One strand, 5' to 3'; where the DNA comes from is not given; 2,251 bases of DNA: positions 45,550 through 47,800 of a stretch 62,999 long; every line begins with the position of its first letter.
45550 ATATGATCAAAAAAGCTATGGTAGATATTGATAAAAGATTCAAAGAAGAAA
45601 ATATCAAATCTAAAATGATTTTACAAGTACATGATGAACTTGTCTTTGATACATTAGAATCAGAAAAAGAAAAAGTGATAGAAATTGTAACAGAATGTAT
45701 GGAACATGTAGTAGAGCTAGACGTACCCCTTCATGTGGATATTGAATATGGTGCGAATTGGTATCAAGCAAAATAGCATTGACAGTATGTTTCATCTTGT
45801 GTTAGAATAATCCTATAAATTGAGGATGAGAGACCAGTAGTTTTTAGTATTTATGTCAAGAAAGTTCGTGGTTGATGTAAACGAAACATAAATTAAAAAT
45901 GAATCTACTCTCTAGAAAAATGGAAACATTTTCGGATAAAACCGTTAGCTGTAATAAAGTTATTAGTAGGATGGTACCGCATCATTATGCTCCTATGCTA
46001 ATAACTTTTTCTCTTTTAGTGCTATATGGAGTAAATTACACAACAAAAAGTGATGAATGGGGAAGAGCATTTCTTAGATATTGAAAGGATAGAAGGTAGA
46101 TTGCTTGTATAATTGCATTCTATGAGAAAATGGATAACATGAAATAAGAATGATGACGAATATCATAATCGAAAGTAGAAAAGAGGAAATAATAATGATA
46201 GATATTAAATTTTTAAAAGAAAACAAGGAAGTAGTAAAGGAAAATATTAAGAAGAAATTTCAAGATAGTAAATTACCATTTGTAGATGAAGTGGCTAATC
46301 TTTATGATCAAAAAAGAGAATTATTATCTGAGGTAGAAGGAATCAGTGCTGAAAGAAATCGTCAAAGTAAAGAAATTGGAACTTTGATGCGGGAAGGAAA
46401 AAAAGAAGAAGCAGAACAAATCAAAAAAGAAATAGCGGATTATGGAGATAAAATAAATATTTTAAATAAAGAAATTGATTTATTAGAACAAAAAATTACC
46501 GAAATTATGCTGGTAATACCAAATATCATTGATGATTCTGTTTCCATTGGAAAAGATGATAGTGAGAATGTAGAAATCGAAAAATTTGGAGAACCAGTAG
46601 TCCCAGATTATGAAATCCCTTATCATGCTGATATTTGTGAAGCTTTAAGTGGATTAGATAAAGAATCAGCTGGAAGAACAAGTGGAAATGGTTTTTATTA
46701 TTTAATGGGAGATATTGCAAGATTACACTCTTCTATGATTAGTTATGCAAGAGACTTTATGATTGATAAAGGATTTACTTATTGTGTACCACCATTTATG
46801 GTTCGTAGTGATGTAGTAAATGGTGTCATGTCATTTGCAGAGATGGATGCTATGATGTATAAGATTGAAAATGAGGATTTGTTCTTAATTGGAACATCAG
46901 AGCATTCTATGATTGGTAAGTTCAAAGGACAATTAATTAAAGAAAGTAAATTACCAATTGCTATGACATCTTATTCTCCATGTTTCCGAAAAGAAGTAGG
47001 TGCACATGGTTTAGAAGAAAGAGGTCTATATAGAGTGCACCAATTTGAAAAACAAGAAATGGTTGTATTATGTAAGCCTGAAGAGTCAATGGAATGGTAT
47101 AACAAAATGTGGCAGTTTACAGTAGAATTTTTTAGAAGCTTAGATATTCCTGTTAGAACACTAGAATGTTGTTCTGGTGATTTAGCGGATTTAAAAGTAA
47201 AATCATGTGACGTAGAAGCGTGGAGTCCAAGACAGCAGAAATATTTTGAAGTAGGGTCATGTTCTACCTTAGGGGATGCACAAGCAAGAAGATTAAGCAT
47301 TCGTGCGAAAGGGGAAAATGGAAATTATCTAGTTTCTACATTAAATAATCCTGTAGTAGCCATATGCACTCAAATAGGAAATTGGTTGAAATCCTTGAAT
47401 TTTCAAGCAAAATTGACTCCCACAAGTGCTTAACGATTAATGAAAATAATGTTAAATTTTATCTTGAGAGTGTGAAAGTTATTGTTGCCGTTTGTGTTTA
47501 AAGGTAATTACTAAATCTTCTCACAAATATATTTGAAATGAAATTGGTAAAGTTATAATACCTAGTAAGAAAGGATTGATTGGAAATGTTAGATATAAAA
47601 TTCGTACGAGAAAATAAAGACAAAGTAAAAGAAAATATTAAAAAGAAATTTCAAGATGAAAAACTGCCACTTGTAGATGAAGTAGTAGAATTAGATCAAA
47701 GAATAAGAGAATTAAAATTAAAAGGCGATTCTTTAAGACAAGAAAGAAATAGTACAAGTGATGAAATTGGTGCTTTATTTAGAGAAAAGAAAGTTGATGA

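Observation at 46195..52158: Essential serS is split inside class-II motif 3 by a 4.7-kb element that carries its own complete serS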

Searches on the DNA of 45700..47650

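Call 7: search_rna_families(source=window, start=45700, end=47650, threshold=evalue, max_evalue=1, show_alignments=2)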
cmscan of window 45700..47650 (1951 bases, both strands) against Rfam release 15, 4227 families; matches with E-value up to 1: 1.
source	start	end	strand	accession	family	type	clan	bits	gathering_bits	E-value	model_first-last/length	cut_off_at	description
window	45817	45997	+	RF00230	T-box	Cis-reg; leader;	-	83.1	93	5.1e-18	1-219/219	no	T-box leader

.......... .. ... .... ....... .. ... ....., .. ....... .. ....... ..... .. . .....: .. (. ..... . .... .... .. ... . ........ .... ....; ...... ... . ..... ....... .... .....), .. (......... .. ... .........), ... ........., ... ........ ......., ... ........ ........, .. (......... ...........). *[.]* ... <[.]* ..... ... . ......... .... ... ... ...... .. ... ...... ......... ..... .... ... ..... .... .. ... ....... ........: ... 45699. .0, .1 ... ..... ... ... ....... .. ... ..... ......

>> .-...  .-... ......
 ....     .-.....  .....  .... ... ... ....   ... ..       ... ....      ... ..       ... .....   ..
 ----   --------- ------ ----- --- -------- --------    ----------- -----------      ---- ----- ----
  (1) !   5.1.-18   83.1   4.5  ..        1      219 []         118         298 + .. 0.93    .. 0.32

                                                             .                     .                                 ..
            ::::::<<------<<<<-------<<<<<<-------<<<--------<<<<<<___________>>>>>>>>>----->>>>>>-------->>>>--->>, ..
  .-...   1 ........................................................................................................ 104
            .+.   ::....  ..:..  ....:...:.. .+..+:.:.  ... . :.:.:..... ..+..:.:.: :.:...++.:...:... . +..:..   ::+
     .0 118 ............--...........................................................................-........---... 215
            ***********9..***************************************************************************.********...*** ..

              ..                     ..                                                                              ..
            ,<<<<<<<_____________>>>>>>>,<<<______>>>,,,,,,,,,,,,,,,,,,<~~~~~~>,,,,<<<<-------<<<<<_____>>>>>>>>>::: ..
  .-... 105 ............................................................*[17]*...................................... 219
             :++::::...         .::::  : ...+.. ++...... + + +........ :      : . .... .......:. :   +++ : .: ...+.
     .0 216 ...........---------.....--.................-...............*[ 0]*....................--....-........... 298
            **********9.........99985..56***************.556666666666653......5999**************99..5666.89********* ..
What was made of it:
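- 45817..45997 (+): T-box leader with a Ser (UCU) specifier, controlling the resident serS. Call 7: RF00230, 83.1 bits, E=5e-18, model positions 1-219.
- On T-box riboswitch (RF00230): The specifier UCU (Ser) fits serS (call 7).
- Checked: The specifier reads GAA-UCU-A, a Ser codon (call 7).
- The T-box hit is below Rfam's gathering score (call 7).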

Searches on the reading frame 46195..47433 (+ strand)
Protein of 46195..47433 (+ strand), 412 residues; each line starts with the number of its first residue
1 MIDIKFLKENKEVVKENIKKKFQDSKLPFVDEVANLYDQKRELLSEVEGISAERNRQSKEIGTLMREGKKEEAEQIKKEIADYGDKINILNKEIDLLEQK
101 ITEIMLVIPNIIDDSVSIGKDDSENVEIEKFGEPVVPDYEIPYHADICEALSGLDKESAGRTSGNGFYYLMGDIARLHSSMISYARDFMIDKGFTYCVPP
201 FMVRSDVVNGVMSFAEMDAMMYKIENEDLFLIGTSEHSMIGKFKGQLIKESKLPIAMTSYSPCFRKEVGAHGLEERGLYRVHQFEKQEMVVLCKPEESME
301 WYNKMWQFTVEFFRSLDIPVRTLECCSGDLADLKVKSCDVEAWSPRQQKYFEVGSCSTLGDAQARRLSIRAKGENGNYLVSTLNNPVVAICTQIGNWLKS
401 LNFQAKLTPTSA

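Call 9: search_protein_families(library=pfam, proteins=[window:46195-47433:+], max_evalue=0.01)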
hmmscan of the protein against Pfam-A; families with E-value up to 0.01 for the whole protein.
window:46195-47433:+ (412 aa): 2 families
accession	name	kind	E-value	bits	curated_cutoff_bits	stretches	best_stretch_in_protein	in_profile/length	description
PF00587.30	tRNA-synt_2b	-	8.8e-30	104.5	29.3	1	224-378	5-156/179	tRNA synthetase class II core domain (G, H, P, S and T)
PF02403.27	Seryl_tRNA_N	-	8.1e-23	81.2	28.2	1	1-111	1-107/108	Seryl-tRNA synthetase N-terminal domain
